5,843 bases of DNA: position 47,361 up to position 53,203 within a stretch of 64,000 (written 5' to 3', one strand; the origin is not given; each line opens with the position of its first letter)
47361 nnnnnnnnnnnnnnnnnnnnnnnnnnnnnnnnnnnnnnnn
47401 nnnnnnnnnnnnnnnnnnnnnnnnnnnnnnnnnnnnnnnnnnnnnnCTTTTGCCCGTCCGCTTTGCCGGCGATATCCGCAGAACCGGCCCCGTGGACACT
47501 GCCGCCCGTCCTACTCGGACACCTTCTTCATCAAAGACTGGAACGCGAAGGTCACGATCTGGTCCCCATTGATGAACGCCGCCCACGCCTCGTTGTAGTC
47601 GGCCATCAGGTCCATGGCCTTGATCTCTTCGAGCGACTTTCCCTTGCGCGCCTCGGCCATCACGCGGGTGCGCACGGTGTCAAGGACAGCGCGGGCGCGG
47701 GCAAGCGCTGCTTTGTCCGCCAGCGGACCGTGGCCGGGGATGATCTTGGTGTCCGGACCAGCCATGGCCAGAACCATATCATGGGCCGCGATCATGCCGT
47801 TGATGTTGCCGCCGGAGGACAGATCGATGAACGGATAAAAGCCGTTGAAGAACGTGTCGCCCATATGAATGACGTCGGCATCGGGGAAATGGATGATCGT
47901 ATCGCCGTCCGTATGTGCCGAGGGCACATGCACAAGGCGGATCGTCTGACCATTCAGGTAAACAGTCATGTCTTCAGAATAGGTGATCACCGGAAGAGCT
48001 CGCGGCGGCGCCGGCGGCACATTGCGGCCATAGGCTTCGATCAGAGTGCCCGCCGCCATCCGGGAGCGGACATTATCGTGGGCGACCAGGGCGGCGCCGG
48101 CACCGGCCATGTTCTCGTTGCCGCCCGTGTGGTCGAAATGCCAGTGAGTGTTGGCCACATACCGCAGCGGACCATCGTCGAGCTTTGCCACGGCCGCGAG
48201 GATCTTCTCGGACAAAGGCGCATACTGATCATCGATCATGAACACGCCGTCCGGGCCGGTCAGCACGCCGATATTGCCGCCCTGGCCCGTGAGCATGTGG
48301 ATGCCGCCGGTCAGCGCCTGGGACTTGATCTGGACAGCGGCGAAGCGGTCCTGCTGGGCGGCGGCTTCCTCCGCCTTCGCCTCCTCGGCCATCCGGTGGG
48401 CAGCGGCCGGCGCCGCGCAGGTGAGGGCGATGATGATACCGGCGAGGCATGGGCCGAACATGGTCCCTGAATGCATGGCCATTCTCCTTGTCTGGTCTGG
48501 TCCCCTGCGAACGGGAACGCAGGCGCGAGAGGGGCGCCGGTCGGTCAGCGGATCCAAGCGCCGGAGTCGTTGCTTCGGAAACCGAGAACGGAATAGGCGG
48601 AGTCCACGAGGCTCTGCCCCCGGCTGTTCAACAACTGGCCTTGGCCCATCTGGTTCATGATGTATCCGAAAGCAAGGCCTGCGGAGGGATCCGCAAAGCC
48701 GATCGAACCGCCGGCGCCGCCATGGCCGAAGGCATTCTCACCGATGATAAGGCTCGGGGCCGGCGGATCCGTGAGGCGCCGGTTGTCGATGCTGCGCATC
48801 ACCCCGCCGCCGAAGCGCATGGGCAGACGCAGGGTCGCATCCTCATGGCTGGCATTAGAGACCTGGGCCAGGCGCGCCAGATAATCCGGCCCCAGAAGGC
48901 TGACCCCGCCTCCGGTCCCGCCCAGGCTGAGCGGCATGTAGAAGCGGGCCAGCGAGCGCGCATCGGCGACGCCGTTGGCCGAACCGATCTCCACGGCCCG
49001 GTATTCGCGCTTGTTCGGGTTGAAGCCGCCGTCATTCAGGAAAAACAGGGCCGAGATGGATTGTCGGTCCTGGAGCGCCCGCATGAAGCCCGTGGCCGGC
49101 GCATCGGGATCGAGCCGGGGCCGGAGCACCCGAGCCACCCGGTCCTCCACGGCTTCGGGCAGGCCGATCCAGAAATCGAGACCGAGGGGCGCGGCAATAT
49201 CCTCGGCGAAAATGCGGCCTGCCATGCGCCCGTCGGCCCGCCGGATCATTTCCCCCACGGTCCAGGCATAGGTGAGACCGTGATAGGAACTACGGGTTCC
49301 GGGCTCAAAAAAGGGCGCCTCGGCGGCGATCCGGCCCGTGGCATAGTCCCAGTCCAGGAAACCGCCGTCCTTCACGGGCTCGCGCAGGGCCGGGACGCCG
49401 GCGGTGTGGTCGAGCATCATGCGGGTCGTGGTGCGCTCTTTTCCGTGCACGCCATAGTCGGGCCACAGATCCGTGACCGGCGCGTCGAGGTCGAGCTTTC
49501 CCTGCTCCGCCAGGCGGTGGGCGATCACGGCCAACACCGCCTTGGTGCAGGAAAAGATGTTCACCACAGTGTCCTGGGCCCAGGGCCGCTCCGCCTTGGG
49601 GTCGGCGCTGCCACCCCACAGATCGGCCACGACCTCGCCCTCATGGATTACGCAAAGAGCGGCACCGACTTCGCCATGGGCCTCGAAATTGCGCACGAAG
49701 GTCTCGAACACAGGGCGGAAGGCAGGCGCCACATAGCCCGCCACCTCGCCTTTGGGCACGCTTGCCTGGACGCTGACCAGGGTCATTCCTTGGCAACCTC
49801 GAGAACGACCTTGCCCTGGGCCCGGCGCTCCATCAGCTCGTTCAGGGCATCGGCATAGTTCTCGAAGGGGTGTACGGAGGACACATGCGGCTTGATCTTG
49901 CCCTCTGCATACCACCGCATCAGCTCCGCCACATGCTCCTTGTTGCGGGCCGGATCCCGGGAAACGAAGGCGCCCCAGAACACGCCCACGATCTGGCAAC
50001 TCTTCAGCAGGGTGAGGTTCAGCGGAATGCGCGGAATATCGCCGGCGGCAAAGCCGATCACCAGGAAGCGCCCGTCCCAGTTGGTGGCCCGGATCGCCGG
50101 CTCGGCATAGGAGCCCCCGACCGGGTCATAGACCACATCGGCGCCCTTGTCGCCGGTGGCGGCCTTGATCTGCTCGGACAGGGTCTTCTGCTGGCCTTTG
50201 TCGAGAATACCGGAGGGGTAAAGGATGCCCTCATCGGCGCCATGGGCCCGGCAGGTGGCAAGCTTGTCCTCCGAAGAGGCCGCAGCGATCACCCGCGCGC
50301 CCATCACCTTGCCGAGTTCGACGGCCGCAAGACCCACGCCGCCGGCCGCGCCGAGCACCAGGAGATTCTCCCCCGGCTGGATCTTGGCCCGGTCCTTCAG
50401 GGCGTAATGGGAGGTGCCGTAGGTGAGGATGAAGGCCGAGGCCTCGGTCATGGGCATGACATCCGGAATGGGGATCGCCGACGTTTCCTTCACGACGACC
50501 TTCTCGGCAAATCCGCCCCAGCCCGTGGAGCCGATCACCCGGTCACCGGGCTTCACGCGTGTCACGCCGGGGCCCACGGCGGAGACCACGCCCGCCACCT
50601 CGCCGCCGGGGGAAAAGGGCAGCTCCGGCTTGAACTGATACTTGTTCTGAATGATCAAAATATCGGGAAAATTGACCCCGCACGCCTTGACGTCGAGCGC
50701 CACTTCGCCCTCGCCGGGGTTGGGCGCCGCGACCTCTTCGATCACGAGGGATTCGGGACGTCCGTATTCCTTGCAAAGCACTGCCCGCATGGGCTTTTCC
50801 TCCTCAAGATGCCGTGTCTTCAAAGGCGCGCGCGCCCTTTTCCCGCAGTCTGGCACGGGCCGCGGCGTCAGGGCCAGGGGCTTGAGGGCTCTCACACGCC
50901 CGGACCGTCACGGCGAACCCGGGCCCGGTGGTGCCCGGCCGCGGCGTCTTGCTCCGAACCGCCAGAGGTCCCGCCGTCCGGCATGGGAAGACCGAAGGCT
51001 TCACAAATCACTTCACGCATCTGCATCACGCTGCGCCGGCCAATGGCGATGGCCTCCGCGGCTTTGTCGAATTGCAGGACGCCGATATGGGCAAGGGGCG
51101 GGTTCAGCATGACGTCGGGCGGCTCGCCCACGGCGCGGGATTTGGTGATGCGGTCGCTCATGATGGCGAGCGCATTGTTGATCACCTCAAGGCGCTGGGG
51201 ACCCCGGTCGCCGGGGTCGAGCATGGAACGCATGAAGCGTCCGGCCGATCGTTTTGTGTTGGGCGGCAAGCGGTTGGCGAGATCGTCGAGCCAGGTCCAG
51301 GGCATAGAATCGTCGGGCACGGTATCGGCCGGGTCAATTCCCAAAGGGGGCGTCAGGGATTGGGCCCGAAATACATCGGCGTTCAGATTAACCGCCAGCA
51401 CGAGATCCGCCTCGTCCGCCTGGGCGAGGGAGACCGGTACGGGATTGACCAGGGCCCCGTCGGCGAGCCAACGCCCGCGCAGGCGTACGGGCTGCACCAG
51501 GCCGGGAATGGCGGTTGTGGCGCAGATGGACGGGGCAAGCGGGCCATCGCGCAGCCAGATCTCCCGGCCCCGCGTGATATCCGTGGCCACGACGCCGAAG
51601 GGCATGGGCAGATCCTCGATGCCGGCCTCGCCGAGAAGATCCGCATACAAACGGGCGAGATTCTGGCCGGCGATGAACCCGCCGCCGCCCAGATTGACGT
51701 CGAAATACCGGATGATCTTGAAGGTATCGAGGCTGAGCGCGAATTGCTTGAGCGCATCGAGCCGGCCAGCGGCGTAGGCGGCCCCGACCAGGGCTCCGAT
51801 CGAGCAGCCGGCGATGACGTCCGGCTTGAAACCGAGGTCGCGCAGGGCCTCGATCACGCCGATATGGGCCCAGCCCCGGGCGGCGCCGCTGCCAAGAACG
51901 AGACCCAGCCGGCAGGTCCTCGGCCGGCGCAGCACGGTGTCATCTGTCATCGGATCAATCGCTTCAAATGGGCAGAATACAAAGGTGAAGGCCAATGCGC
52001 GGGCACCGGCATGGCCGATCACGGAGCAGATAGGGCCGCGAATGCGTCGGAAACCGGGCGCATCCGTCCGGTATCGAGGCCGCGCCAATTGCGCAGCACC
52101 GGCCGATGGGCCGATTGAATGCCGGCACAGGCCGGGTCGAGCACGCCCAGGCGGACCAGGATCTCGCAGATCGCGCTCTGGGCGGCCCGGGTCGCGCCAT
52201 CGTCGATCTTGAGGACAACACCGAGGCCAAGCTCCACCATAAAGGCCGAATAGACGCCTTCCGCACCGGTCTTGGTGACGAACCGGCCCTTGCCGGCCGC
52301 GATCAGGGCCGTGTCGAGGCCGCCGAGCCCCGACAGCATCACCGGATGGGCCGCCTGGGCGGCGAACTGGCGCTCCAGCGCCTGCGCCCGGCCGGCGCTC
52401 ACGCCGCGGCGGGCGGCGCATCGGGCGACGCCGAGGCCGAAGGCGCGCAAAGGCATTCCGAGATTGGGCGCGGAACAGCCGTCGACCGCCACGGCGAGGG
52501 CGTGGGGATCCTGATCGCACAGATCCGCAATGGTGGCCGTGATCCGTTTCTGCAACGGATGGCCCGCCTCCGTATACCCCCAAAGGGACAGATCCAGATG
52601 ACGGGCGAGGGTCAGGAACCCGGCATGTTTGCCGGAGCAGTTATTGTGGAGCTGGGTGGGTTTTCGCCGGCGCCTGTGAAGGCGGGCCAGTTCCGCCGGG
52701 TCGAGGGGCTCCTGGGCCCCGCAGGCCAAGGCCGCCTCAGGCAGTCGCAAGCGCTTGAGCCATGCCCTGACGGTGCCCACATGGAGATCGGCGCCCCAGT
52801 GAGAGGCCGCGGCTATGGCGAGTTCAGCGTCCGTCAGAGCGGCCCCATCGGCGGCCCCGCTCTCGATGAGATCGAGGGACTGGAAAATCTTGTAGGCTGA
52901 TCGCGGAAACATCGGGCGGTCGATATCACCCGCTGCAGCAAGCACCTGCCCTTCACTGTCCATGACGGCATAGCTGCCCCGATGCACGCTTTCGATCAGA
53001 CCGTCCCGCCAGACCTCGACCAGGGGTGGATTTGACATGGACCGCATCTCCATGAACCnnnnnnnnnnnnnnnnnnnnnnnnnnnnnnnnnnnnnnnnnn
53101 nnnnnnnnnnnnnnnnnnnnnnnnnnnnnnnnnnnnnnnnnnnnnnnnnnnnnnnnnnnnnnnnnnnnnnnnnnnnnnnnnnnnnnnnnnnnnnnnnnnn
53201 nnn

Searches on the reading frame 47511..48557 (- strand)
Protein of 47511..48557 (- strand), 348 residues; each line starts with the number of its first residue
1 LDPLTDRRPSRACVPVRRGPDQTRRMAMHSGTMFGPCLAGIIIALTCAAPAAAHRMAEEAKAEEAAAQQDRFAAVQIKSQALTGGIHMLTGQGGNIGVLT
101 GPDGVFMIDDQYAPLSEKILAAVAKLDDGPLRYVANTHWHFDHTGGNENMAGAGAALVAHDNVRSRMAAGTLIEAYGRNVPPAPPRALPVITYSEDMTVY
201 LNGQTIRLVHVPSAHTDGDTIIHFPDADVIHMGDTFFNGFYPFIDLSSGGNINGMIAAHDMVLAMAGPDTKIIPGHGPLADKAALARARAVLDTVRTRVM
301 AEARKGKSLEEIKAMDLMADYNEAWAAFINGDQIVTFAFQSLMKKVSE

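Call 57: search_protein_families(library=pfam, proteins=[window:47511-48557:-], max_evalue=0.0001)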
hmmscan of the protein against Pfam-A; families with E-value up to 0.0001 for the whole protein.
window:47511-48557:- (348 aa): 1 family
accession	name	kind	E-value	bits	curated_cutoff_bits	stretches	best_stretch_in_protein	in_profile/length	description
PF00753.33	Lactamase_B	-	1.8e-17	64.4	22.7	1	91-276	3-196/196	Metallo-beta-lactamase superfamily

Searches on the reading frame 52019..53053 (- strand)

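Call 57: search_protein_families(library=pfam, proteins=[window:52019-53053:-], max_evalue=0.0001)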
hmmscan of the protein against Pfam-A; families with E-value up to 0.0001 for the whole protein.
window:52019-53053:- (344 aa): 1 family
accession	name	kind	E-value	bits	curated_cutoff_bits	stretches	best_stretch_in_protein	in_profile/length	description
PF06089.17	Asparaginase_II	-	1.4e-103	346.7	25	1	12-332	1-321/322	L-asparaginase II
